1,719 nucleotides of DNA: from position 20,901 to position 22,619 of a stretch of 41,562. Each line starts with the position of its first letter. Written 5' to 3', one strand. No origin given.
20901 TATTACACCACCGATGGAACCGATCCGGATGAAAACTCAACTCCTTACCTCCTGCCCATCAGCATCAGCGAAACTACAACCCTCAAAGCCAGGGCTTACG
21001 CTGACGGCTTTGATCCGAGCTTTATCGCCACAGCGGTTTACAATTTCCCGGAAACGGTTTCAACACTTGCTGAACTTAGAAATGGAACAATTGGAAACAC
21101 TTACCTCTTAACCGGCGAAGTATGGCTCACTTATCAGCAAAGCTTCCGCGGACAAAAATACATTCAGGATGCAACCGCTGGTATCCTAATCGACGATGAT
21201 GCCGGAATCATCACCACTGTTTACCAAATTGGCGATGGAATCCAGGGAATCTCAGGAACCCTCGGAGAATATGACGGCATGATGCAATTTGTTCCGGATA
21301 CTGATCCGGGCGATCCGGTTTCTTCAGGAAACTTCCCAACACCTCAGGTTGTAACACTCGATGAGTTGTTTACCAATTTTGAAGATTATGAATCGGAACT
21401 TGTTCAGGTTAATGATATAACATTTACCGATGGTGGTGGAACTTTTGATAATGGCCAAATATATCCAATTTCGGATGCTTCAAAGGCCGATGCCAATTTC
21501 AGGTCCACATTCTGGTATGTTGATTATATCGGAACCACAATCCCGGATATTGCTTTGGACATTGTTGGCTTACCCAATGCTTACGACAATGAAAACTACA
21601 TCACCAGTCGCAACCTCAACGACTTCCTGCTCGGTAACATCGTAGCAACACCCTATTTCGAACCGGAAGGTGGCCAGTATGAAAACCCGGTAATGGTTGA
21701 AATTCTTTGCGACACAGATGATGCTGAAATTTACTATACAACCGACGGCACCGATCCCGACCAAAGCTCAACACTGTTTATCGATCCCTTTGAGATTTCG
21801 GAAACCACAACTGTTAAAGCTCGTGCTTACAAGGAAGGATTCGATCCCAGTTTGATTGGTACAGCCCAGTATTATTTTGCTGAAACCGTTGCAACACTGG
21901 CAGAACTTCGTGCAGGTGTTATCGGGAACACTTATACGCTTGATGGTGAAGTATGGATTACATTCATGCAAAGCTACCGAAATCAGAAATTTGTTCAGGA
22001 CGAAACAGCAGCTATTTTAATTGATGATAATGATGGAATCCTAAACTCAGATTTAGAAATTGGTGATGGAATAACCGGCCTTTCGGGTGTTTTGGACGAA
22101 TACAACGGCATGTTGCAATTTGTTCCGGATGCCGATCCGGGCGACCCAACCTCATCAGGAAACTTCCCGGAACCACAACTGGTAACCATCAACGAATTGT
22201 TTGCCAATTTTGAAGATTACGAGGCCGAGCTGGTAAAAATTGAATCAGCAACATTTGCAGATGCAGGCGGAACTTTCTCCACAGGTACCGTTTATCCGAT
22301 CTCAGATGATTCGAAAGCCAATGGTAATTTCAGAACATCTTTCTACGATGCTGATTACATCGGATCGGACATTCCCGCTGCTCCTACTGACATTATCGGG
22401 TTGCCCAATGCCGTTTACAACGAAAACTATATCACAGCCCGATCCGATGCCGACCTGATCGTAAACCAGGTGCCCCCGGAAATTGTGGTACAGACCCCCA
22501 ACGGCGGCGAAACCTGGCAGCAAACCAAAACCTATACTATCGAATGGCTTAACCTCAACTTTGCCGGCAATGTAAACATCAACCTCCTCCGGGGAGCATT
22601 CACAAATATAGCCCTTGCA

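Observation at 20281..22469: Nuclease-less ExeM/NucH/YhcR-like cassette (class-I LTD + Fn3_assoc + OB fold), duplicated in the giant protein and present again in the neighbouring gene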

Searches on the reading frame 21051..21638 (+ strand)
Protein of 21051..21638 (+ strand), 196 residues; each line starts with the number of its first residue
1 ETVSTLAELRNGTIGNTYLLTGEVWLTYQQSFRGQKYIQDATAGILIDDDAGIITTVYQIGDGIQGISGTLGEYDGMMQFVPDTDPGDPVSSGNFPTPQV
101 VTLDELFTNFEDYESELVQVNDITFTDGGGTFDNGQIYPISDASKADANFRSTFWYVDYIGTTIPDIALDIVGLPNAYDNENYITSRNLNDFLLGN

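Call 11: search_solved_structures(query=window:21051-21638:+, max_evalue=10, show_alignments=2)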
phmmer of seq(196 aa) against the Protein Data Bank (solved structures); distinct sequences matched with E-value up to 10: 0.

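Call 12: find_homologous_proteins(query=window:21051-21638:+, max_evalue=0.001)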
Query seq(196 aa) (196 aa): 6 proteins with E <= 0.001 among 171 candidates.
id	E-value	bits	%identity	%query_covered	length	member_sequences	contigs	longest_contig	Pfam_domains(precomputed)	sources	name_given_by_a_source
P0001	4.8e-46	175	50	97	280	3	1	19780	PF18942.6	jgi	jgi:hypothetical protein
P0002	1.5e-44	170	50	95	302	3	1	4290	PF18962.8,PF18942.6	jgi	jgi:uncharacterized protein YkvS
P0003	1.2e-38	151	49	84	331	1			PF18942.6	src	-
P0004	3.0e-35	140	46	84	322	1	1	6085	PF18962.8,PF18942.6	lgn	-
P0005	2.3e-31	127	45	98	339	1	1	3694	PF13287.13,PF13290.14,PF18942.6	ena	-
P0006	7.5e-29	119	66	49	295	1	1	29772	PF00932.26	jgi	jgi:hypothetical protein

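Call 24: search_protein_families(library=pfam, proteins=[window:21051-21638:+], max_evalue=10)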
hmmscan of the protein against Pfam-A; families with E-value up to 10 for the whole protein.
seq(196 aa): 2 families
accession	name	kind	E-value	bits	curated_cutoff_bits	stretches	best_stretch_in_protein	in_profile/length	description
PF18942.5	DUF5689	-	2.5e-09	37.8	28.6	1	32-191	41-216/217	Family of unknown function (DUF5689)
PF17892.7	Cadherin_5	-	0.045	14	26.5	1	90-132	13-55/98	Cadherin-like domain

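Call 25: predict_structure(alignment_id=A1)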
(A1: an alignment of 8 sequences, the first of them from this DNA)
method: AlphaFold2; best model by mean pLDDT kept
length: 196 residues; sequences in the alignment: 8
mean_pLDDT: 93.2   pTM: 0.87
mean pLDDT of the five models: 93.2, 90.6, 90.1, 88.0, 80.9
residues with pLDDT >= 90: 168; 70-90: 26; 50-70: 1; < 50: 1
segments of 3 or more residues with pLDDT < 50: none
pLDDT, mean of each block of 10 residues (from residue 1): 98 98 94 89 95 93 95 94 95 86 95 95 94 95 92 91 95 93 94 77
secondary structure, 60 per line:
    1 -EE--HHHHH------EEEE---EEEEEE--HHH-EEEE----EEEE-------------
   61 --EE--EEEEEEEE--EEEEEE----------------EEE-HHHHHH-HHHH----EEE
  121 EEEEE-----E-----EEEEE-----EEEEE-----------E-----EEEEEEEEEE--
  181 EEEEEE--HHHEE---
elements in order: H6-10 E17-20 E24-29 E36-39 E44-47 E67-74 E77-82 E99-101 H103-108 H110-113 E118-125 E137-141 E147-151 E169-178 E181-186

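Call 27: search_protein_representatives(alignment_id=A1)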
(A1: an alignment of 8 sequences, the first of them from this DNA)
Query: 8 sequences, 199 profile positions. Proteins with E-value up to 0.001 (for the whole library): 3551; up to 1e-10: 1895; up to 1e-30: 980. The best 150 are listed.
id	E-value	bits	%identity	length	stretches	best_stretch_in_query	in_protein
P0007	8.7e-296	988.5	-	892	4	4-197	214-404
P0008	2.9e-271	908.5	-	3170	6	2-196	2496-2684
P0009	4.8e-245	822.9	-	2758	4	3-196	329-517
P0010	3.5e-210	709.1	-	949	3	3-196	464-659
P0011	2.8e-209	706.1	-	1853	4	4-197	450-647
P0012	1.1e-200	678.1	-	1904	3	4-197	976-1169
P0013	7.4e-197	665.6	-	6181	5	4-195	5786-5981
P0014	3.0e-192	650.6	-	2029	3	2-197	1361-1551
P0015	5.0e-168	571.5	-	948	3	3-197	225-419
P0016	8.7e-163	554.4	-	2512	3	3-196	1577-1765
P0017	1.7e-161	550.2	-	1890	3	3-197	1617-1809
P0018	1.3e-157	537.5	-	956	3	3-197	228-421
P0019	4.2e-157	535.8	-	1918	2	3-196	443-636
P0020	1.5e-151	517.7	-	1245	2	3-197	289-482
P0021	1.8e-145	497.9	-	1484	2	3-196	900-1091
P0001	5.5e-88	310.2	-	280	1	3-198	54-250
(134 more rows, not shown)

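Call 28: fold_search(model_id=the predicted structure, library=pdb)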
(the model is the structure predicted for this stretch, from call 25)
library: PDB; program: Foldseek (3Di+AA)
matches with E <= 10: 917; with E <= 0.001: 7
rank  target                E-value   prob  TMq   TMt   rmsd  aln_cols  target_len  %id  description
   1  5z7d_C                1.7e-04  1.00  0.39  0.21  14.9       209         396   11  p204HINab-dsDNA complex structure (released 2019-01-30)
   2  3u58_B                2.0e-04  1.00  0.31  0.29  13.9       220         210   13  Crystal Structure of the Tetrahymena telomerase processivity factor Teb1 AB (released 2011-12-28)
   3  2oq0_B                2.2e-04  1.00  0.37  0.37   7.6       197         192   10  Crystal Structure of the First HIN-200 Domain of Interferon-Inducible Protein 16 (released 2007-02-27)
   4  6oe9                  5.6e-04  1.00  0.36  0.36   7.8       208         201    7  Crystal structure of p204 HIN1 domain (released 2019-07-10)
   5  2oq0_C                7.3e-04  1.00  0.36  0.36   7.9       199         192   10  Crystal Structure of the First HIN-200 Domain of Interferon-Inducible Protein 16 (released 2007-02-27)
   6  5z7d_B                8.1e-04  1.00  0.37  0.19  13.5       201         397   13  p204HINab-dsDNA complex structure (released 2019-01-30)
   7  4qgu_A                8.6e-04  1.00  0.38  0.39   7.4       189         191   10  protein domain complex with ssDNA (released 2015-06-17)
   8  8i6k_A                1.2e-03  1.00  0.37  0.38   7.2       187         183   11  Structure of hMNDA HIN with dsDNA (released 2023-07-19)
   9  2oq0_A                1.3e-03  1.00  0.37  0.38   7.5       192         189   11  Crystal Structure of the First HIN-200 Domain of Interferon-Inducible Protein 16 (released 2007-02-27)
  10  5yzp                  1.5e-03  0.97  0.30  0.30   8.9       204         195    8  Crystal structure of p204 HINa domain (released 2018-12-19)
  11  2oq0_D                1.6e-03  0.99  0.33  0.35   8.4       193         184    9  Crystal Structure of the First HIN-200 Domain of Interferon-Inducible Protein 16 (released 2007-02-27)
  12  5yzw_B                1.8e-03  1.00  0.42  0.42   7.3       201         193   10  Crystal structure of p204 HINb domain (released 2018-12-19)
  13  8x70_A                1.9e-03  0.98  0.31  0.31   8.5       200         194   10  The Crystal Structure of IFI16 from Biortus. (released 2023-12-27)
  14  5yzw_A                2.1e-03  1.00  0.43  0.44   6.9       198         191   11  Crystal structure of p204 HINb domain (released 2018-12-19)
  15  8x70_B                2.1e-03  0.99  0.33  0.35   9.5       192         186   11  The Crystal Structure of IFI16 from Biortus. (released 2023-12-27)
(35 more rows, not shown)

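Call 30: search_protein_families(library=pfam, alignment_id=A2, max_evalue=0.0001)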
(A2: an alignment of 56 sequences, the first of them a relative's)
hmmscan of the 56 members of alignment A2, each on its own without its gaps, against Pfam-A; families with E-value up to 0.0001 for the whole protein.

A. member 1, P0007 (892 aa): 3 families
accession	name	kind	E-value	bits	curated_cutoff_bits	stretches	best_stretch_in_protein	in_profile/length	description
PF18942.5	DUF5689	-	8.5e-27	94.9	28.6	3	51-204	46-217/217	Family of unknown function (DUF5689)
PF18962.6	Por_Secre_tail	-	2e-08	34.9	27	1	815-884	1-70/75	Secretion system C-terminal sorting domain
PF11589.14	DUF3244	-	3.9e-05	24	25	0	817-881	26-87/96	Domain of unknown function (DUF3244)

B. families by the number of members that match (of 56 scanned): 30 families (the first 25 are shown)
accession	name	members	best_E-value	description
PF18942.5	DUF5689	53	3.9e-41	Family of unknown function (DUF5689)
PF18962.6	Por_Secre_tail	41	6.4e-18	Secretion system C-terminal sorting domain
PF13290.12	CHB_HEX_C_1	27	2.5e-45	Chitobiase/beta-hexosaminidase C-terminal domain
PF13287.12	Fn3_assoc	27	5.4e-37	Fn3 associated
PF00932.25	LTD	14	1.3e-41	Lamin Tail Domain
PF13860.13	FlgD_ig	12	3.6e-13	FlgD Ig-like domain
PF10342.15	Kre9_KNH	5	3.8e-12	Kre9/KNH-like N-terminal Ig-like domain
PF02018.23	CBM_4_9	5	5.6e-11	Carbohydrate binding domain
PF13585.12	CHU_C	5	2.9e-06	CHU_C Type IX secretion signal domain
PF00041.27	fn3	4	4.2e-11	Fibronectin type III domain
PF13205.12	Big_5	3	8.5e-13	Bacterial Ig-like domain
PF03174.19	CHB_HEX_C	3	1.8e-06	Chitobiase/beta-hexosaminidase C-terminal domain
PF18911.6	PKD_4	2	1.7e-28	PKD domain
PF00801.26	PKD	2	1.3e-26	PKD domain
PF22544.2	HYDIN_VesB_CFA65-like_Ig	2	6.8e-13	HYDIN/CFA65/VesB-like, Ig-like domain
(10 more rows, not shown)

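Call 37: search_protein_families(library=ncbifam, proteins=[window:21051-21638:+], max_evalue=10)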
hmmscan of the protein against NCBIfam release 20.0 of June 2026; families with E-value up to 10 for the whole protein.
seq(196 aa): 0 families

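Call 62: find_encoding_contigs(protein=P0006, flank=10000, max_places=3)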
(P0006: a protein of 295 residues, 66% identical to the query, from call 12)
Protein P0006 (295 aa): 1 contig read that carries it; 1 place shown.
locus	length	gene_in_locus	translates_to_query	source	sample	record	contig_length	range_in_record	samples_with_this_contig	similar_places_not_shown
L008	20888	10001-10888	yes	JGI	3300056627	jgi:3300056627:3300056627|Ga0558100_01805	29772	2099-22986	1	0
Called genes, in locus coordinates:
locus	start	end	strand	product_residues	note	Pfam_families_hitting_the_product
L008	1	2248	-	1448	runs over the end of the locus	?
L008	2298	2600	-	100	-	PF18962:Por_Secre_tail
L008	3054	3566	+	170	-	PF00932:LTD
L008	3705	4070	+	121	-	PF18962:Por_Secre_tail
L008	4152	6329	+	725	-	PF13620:CarboxypepD_reg, PF13715:CarbopepD_reg_2, PF07715:Plug, PF00593:TonB_dep_Rec_b-barrel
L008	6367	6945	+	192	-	PF00593:TonB_dep_Rec_b-barrel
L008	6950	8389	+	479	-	PF18942:DUF5689, PF13091:PLDc_2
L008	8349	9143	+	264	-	PF11589:DUF3244 (faint), PF13091:PLDc_2, PF18962:Por_Secre_tail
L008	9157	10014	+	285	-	-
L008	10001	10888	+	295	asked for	PF00932:LTD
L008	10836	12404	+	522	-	PF22058:X25_BaPul_like (faint), PF16561:AMPK1_CBM (faint)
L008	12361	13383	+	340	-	PF18942:DUF5689, PF18962:Por_Secre_tail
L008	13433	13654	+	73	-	-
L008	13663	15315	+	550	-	PF17900:Peptidase_M1_N, PF01433:Peptidase_M1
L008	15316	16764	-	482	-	PF02386:TrkH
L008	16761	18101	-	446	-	PF02254:TrkA_N, PF03435:Sacchrp_dh_NADP (faint), PF13241:NAD_binding_7 (faint), PF02080:TrkA_C (weak), PF02254:TrkA_N, PF02080:TrkA_C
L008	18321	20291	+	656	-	PF18962:Por_Secre_tail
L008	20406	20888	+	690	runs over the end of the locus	PF03571:Peptidase_M49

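Call 64: find_encoding_contigs(protein=P0001, flank=10000, max_places=2)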
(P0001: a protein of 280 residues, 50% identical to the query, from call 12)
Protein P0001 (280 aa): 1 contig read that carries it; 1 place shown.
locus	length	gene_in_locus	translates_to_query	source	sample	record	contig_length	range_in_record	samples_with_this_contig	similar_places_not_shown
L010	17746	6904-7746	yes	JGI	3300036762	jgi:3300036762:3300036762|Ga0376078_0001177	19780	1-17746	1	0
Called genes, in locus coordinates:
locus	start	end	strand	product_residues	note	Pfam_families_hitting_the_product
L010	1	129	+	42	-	?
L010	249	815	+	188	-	-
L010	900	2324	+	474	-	PF05221:AdoHcyase, PF00670:AdoHcyase_NAD, PF02826:2-Hacid_dh_C, PF07991:KARI_N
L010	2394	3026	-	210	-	-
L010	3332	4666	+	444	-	-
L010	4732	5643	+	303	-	PF02729:OTCace_N, PF00185:OTCace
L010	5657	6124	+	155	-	PF01948:PyrI, PF02748:PyrI_C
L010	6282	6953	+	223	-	-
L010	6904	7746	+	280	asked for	PF18942:DUF5689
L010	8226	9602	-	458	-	PF00691:OmpA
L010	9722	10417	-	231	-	PF00702:Hydrolase, PF13419:HAD_2, PF13242:Hydrolase_like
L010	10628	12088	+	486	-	PF01546:Peptidase_M20, PF07687:M20_dimer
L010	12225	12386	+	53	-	PF00468:Ribosomal_L34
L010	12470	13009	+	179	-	PF00588:SpoU_methylase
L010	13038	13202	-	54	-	-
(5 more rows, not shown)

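Call 68: find_related_loci(query=A1, collection=genome_contigs, flank=10000)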
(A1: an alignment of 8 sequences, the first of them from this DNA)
Query A1 (196 aa) in genome_contigs; peptide patterns used: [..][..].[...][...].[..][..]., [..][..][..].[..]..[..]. (x = any residue, [..] = any of these).
600 stretches matched a pattern (row limit reached: there are more); 226 encode a relative of the query (tblastn E <= 1e-3); the best 80 are kept; 80 distinct loci.
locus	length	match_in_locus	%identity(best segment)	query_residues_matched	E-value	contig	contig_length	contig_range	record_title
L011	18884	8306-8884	61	1-193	3e-75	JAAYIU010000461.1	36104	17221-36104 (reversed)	MAG: Bacteroidales bacterium isolate AS10tlH2TH_145 85853_AS10, whole genome shotgun sequence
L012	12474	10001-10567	63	3-192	1e-72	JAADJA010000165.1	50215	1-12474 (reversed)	MAG: Chlorobiota bacterium isolate M_MetaBat.92 contig-127_1272, whole genome shotgun sequence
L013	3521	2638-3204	63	3-192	1e-70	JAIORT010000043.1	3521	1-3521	MAG: Bacteroidales bacterium isolate SMBSF25 20074_Bin_6_contigs_1_c_000000003452, whole genome shotgun sequence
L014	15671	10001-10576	61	2-192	5e-69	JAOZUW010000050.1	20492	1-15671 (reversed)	MAG: Bacteroidales bacterium isolate GMC9.concoct.117 GMC9_736_length_20492_cov_14.136811, whole genome shotgun sequence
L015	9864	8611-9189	56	1-192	3e-65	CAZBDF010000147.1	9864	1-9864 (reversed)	MAG TPA_asm: uncultured Lentimicrobiaceae bacterium isolate binchicken_co243_188 genome assembly, contig: NODE_6279_leng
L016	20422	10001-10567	56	3-192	4e-65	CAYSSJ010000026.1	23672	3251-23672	MAG TPA_asm: uncultured Candidatus Cloacimonadota bacterium isolate SRP241341_co1_26 genome assembly, contig: NODE_2484_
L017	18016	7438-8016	56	2-194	1e-64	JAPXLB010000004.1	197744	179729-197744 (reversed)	MAG: Lentimicrobiaceae bacterium isolate binned_ad_5.140 NODE_38_length_197744_cov_131.862537, whole genome shotgun sequ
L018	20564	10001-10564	55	3-192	6e-64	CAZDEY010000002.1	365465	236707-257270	MAG TPA_asm: uncultured Roseivirgaceae bacterium isolate SRP063590_co1_35 genome assembly, contig: NODE_8_length_365465_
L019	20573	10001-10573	55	3-193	5e-64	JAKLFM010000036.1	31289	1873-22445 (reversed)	MAG: Bacteroidetes bacterium isolate RA.bin16 RA.bin16_36, whole genome shotgun sequence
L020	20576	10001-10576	59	3-192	4e-64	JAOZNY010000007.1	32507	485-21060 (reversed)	MAG: Bacteroidales bacterium isolate GMC4.concoct.290_sub GMC4_873_length_32507_cov_27.689726, whole genome shotgun sequ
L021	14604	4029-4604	56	3-192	2e-63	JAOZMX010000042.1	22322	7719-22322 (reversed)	MAG: Bacteroidales bacterium isolate GMC4_bin_2 GMC4_2030_length_22322_cov_9.885705, whole genome shotgun sequence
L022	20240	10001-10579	55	3-192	1e-62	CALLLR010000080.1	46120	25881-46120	MAG: uncultured Saprospiraceae bacterium isolate L3_Bin_METABAT__114_1 genome assembly, contig: c_000002173902, whole ge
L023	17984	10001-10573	53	3-193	8e-63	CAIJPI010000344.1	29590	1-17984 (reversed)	MAG: uncultured Bacteroidales bacterium isolate Ja1-D5_bin-349 genome assembly, contig: bin-349:344/354, whole genome sh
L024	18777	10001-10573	55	3-193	4e-62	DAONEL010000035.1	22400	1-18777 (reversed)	MAG TPA_asm: Bacteroidales bacterium isolate AMR_MDS_3870 NODE_2377_length_22400_cov_15.541866, whole genome shotgun seq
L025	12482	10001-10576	58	3-192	2e-61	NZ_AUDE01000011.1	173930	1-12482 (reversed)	Psychroserpens burtonensis DSM 12212 H593DRAFT_scaffold00007.7_C, whole genome shotgun sequence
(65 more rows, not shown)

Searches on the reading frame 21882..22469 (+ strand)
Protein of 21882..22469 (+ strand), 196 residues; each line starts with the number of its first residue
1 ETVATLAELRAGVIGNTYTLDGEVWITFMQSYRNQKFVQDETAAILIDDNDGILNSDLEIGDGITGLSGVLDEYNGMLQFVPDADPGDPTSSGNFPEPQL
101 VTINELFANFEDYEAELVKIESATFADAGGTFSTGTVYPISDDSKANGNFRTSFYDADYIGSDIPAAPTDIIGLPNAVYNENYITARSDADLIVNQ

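Call 24: search_protein_families(library=pfam, proteins=[window:21882-22469:+], max_evalue=10)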
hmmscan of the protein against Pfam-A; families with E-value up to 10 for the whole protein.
seq(196 aa): 2 families
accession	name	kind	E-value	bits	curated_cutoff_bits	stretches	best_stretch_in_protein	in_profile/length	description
PF18942.5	DUF5689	-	3e-08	34.2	28.6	1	34-191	43-216/217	Family of unknown function (DUF5689)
PF17892.7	Cadherin_5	-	0.069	13.4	26.5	1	95-134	18-57/98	Cadherin-like domain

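Call 37: search_protein_families(library=ncbifam, proteins=[window:21882-22469:+], max_evalue=10)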
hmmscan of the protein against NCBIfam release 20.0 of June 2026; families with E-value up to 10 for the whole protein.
seq(196 aa): 0 families
